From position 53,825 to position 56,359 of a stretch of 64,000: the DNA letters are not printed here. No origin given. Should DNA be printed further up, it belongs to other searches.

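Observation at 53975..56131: DedA-family membrane domain fused to a class I FAD disulfide oxidoreductase, with an AhpD-like protein immediately downstream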

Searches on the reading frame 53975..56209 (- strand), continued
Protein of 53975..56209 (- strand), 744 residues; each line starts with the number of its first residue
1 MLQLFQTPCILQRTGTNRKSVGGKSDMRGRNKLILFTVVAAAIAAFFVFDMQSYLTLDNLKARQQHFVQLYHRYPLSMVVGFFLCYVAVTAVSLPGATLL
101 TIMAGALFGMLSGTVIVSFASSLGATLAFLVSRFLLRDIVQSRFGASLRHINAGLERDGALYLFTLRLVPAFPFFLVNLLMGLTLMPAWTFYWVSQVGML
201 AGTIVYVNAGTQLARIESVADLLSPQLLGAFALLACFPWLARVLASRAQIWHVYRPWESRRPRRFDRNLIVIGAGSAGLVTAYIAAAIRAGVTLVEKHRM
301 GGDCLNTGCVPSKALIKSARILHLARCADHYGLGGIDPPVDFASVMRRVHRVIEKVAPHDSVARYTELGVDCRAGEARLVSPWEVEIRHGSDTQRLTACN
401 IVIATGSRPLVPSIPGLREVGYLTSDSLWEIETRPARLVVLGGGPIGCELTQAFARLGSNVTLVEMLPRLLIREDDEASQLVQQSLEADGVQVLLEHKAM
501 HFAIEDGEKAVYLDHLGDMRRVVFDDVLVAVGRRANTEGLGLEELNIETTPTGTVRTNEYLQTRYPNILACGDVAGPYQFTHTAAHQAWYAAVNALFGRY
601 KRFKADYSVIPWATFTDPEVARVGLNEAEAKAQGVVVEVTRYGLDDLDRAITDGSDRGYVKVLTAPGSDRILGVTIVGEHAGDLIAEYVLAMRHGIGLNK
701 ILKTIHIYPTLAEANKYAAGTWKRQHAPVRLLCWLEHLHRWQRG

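Call 27: search_solved_structures(query=window:53975-56131:-, show_alignments=2, max_evalue=1e-30)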
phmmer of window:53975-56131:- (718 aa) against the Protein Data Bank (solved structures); distinct sequences matched with E-value up to 1e-30: 113 (the best 60 are shown).
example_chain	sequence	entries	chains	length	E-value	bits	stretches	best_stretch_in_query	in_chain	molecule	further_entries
5x1y_B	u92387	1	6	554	1.5e-77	264.8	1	241-714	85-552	Mercuric reductase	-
2eq6_A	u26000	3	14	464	3.8e-76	260.1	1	242-699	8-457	Pyruvate dehydrogenase complex, dihydrolipoamide dehydrogenase E3 component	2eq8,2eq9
1zk7_A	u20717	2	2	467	8.7e-70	239.1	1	243-699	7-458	Mercuric reductase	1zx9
4k8d_A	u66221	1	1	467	1.4e-69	238.5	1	243-698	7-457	Mercuric reductase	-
1ebd_A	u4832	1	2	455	3.7e-67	230.4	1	242-692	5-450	DIHYDROLIPOAMIDE DEHYDROGENASE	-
4k7z_A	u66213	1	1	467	3.9e-67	230.3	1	243-699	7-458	Mercuric reductase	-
6uzi_A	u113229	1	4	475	1.6e-64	221.7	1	242-693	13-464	Dihydrolipoyl dehydrogenase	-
4ywo_A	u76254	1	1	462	5.9e-62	213.2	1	242-696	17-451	Mercuric reductase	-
2eq7_A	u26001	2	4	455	1.4e-60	208.7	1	242-698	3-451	2-oxoglutarate dehydrogenase E3 component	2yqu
2r9z_A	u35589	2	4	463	2.8e-60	207.7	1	242-687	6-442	Glutathione amide reductase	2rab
2qae_A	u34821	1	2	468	9e-60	206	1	242-692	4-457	Dihydrolipoyl dehydrogenase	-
7psc_A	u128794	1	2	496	1e-59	205.8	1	239-691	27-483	Dihydrolipoyl dehydrogenase, mitochondrial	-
1dxl_A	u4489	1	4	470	3.5e-59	204.1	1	241-693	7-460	DIHYDROLIPOAMIDE DEHYDROGENASE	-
3rnm_A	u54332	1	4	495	4.2e-59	203.8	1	238-691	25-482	Dihydrolipoyl dehydrogenase, mitochondrial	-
6i4p_A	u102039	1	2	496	4.5e-59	203.7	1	239-691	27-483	Dihydrolipoyl dehydrogenase, mitochondrial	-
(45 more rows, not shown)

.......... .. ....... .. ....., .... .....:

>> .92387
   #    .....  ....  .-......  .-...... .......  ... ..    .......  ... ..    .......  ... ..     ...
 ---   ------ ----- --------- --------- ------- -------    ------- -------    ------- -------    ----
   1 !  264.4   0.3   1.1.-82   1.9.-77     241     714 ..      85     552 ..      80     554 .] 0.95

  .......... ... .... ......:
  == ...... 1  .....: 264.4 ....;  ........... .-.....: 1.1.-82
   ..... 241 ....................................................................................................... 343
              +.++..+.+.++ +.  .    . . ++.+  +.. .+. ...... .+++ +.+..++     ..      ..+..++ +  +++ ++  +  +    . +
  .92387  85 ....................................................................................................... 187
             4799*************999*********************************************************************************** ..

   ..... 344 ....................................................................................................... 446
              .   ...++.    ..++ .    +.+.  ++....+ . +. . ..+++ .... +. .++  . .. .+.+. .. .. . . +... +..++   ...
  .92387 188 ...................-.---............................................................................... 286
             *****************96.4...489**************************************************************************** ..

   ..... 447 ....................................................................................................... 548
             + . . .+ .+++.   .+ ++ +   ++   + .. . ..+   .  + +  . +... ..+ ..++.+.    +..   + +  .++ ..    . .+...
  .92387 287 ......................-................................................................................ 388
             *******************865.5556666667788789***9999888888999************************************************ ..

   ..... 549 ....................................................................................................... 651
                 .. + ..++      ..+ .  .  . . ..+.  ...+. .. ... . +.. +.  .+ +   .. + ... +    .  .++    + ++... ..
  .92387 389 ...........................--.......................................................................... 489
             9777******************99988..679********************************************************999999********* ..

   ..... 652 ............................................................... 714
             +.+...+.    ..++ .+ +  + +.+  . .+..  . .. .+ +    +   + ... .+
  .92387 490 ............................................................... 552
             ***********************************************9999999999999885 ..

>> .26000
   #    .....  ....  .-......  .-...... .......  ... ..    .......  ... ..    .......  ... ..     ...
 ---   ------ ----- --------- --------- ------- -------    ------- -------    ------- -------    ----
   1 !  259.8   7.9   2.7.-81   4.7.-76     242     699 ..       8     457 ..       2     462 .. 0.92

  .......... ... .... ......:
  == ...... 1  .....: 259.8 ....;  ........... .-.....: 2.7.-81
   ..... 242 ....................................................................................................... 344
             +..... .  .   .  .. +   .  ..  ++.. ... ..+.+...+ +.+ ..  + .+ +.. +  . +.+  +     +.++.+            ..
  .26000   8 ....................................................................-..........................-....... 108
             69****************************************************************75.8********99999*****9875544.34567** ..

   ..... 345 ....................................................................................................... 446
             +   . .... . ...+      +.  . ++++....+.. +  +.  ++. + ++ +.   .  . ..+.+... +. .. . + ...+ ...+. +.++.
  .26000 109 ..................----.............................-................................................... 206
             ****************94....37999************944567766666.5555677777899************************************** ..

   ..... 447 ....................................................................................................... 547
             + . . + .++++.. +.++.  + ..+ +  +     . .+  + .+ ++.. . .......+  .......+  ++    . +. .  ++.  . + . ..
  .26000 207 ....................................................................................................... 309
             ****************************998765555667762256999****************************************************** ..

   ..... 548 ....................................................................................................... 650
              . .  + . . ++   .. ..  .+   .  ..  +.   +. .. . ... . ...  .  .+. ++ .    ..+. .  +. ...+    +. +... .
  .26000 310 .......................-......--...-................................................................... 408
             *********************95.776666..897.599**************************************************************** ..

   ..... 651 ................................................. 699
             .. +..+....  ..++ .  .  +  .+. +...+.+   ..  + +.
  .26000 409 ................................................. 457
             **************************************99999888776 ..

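Call 40: search_protein_representatives(protein=window:53975-56131:-)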
Query: 718 residues. Proteins with E-value up to 0.001 (for the whole library): 60823; up to 1e-10: 25973; up to 1e-30: 7843. The best 150 are listed.
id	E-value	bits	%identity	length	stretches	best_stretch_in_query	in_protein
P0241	6.3e-280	947.0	60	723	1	6-718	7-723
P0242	6.8e-268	907.2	58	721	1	6-716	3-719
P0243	9.9e-222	754.6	62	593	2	5-451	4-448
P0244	1.3e-217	741.0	47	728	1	3-707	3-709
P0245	2.9e-211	720.0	50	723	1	5-718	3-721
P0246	2.9e-210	716.7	46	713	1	6-703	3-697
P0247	4.6e-208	709.4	50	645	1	5-650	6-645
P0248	3.2e-207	706.6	51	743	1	8-718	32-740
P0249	2.0e-206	704.0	50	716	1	7-718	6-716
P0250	2.7e-199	680.5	47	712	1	6-718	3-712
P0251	6.8e-198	675.8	54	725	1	48-717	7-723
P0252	2.1e-197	674.2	47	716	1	5-718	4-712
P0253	3.6e-197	673.4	51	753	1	13-718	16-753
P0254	9.3e-197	672.1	50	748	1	8-709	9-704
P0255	4.2e-196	669.9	47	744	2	4-476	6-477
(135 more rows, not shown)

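Call 58: search_protein_families(library=pfam, proteins=[L003:8986-10008:+, L020:269-1234:+, L044:7598-9007:+], max_evalue=1)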
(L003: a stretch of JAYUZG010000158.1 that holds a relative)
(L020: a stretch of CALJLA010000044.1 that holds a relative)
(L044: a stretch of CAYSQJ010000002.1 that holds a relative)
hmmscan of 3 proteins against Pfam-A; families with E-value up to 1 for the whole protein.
L003:8986-10008:+ (340 aa): 2 families
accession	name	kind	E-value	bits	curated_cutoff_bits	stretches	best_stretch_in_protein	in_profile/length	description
PF00149.33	Metallophos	-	0.044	14.6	21.5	1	54-225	6-188/191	Calcineurin-like phosphoesterase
PF03372.29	Exo_endo_phos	-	0.056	13.6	24.5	1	57-104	125-172/225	Endonuclease/Exonuclease/phosphatase family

L020:269-1234:+ (321 aa): 2 families
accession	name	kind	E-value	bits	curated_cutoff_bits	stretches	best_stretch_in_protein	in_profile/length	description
PF12850.12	Metallophos_2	-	0.0031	18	27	1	40-232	13-143/154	Calcineurin-like phosphoesterase superfamily domain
PF00149.33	Metallophos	-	0.084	13.7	21.5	1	37-202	10-189/191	Calcineurin-like phosphoesterase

L044:7598-9007:+ (469 aa): 0 families

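Call 59: search_solved_structures(query=L020:269-1234:+, max_evalue=1)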
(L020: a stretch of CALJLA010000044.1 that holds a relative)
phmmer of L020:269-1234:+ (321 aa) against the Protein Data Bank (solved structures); distinct sequences matched with E-value up to 1: 0.

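Call 63: predict_structure(alignment_id=A1)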
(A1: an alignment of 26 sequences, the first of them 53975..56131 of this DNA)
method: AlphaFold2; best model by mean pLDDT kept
length: 718 residues; sequences in the alignment: 26
mean_pLDDT: 79.2   pTM: 0.70
mean pLDDT of the five models: 79.2, 78.5, 74.6, 73.8, 69.5
residues with pLDDT >= 90: 188; 70-90: 343; 50-70: 166; < 50: 21
segments of 3 or more residues with pLDDT < 50: 144-146, 623-626, 680-688
pLDDT, mean of each block of 10 residues (from residue 1): 63 70 66 70 77 80 66 74 78 74 71 66 64 64 55 67 70 73 64 55 65 72 86 91 90 89 91 62 82 91 83 90 89 78 90 95 92 94 88 91 91 89 93 93 69 89 92 93 94 94 87 91 86 91 84 64 91 84 78 86 85 74 50 84 87 79 80 61 46 66 86 87
secondary structure, 60 per line:
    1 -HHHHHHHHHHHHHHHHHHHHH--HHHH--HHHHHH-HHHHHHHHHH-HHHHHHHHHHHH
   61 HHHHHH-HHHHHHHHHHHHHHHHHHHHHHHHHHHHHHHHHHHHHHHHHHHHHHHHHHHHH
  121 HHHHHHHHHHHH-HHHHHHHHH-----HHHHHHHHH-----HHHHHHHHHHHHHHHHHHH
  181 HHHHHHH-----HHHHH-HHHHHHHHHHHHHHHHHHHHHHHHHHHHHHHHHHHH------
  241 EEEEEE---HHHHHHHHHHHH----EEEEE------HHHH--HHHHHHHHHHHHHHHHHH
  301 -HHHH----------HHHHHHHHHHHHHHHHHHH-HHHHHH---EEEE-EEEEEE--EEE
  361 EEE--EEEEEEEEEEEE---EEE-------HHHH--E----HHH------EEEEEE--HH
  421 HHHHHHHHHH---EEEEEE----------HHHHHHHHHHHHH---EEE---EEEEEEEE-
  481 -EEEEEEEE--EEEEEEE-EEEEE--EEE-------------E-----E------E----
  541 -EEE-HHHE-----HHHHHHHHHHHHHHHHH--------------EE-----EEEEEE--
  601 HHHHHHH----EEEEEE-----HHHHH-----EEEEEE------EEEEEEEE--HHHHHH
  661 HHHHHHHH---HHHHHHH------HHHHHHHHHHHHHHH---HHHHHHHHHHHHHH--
elements in order (helices of 4 or more, strands of 3 or more residues): H2-22 H25-28 H31-36 H38-47 H49-66 H68-132 H134-142 H148-156 H162-187 H193-197 H199-234 E241-246 H250-261 E266-270 H277-280 H283-300 H302-305 H316-334 H336-341 E345-348 E350-355 E358-363 E366-377 E381-383 H391-394 E411-416 H419-430 E434-439 H450-462 E466-468 E472-479 E482-489 E492-498 E500-504 E507-509 E542-544 H555-571 E593-598 H601-607 E612-617 H623-627 E633-638 E645-652 H655-668 H672-678 H685-699 H703-716

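Call 67: fold_search(model_id=the predicted structure, library=pdb)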
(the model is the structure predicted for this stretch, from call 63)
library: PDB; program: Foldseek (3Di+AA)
matches with E <= 10: 1935; with E <= 0.001: 778
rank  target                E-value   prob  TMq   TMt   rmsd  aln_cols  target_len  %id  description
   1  6uzi_D                2.0e-36  1.00  0.57  0.86   4.5       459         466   33  Crystal structure of Dihydrolipoyl dehydrogenase from Elizabethkingia anophelis NUHP1 (released 2020-01-15)
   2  9a5h_A                3.1e-36  1.00  0.57  0.86   2.9       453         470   34  Integrative model of DLDH1-ODP2 by crosslinking MS and deep learning (released 2024-09-18)
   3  1ebd_A                3.4e-36  1.00  0.57  0.89   3.0       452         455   33  DIHYDROLIPOAMIDE DEHYDROGENASE COMPLEXED WITH THE BINDING DOMAIN OF THE DIHYDROLIPOAMIDE ACETYLASE (released 1996-07-11)
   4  6uzi_C                1.0e-35  1.00  0.57  0.86   3.7       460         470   32  Crystal structure of Dihydrolipoyl dehydrogenase from Elizabethkingia anophelis NUHP1 (released 2020-01-15)
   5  6uzi_A                1.4e-35  1.00  0.57  0.86   3.3       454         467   32  Crystal structure of Dihydrolipoyl dehydrogenase from Elizabethkingia anophelis NUHP1 (released 2020-01-15)
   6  5j5z_A                2.3e-35  1.00  0.58  0.85   3.5       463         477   31  Crystal structure of the D444V disease-causing mutant of the human dihydrolipoamide dehydrogenase (released 2017-11-15)
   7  2eq6_A                2.5e-35  1.00  0.57  0.87   3.0       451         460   38  Crystal structure of lipoamide dehydrogenase from thermus thermophilus HB8 (released 2008-04-01)
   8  6hg8_A                3.3e-35  1.00  0.58  0.86   3.4       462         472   31  Crystal structure of the R460G disease-causing mutant of the human dihydrolipoamide dehydrogenase. (released 2019-09-04)
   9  1zx9                  6.1e-35  1.00  0.58  0.90   5.4       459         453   33  Crystal Structure of Tn501 MerA (released 2005-07-05)
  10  1zk7                  6.1e-35  1.00  0.57  0.87   5.5       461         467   32  Crystal Structure of Tn501 MerA (released 2005-07-05)
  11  5x1y_A                8.9e-35  1.00  0.57  0.89   4.5       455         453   34  Structure of mercuric reductase from Lysinibacillus sphaericus (released 2017-10-04)
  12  7psc_A                1.0e-34  1.00  0.58  0.86   3.7       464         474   31  Crystal structure of the disease-causing I358T mutant of the human dihydrolipoamide dehydrogenase (released 2023-04-05)
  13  4k7z                  1.1e-34  1.00  0.58  0.87   5.4       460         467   32  Crystal structure of the C136(42)A/C141(47)A double mutant of Tn501 MerA in complex with NADP and Hg2+ (released 2013-05-15)
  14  6i4s_A                1.5e-34  1.00  0.58  0.86   3.4       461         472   30  Crystal structure of the disease-causing R447G mutant of the human dihydrolipoamide dehydrogenase (released 2019-11-20)
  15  4k8d                  1.6e-34  1.00  0.57  0.86   5.5       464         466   33  Crystal structure of the C558(464)A/C559(465)A double mutant of Tn501 MerA in complex with NADPH and Hg2+ (released 2013-05-22)
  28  5x1y_B                3.6e-34  1.00  0.58  0.90   4.4       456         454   34  Structure of mercuric reductase from Lysinibacillus sphaericus (released 2017-10-04)
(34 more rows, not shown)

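Call 78: list_cluster_members(proteins=[window:53975-56131:-, P0121, window:57085-58131:-])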
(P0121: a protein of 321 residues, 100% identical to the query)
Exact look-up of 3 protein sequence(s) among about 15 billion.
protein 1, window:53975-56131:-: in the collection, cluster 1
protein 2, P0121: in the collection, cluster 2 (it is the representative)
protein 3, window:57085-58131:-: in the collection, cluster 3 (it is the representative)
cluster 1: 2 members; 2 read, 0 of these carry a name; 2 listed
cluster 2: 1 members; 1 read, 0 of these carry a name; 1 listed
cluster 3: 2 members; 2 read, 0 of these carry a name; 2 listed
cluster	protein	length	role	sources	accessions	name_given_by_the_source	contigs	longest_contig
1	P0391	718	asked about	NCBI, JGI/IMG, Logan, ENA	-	-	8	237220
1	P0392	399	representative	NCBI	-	-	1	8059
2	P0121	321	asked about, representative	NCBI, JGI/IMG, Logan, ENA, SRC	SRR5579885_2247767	-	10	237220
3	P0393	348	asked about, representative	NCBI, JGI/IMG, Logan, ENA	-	-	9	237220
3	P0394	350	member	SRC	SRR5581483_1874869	-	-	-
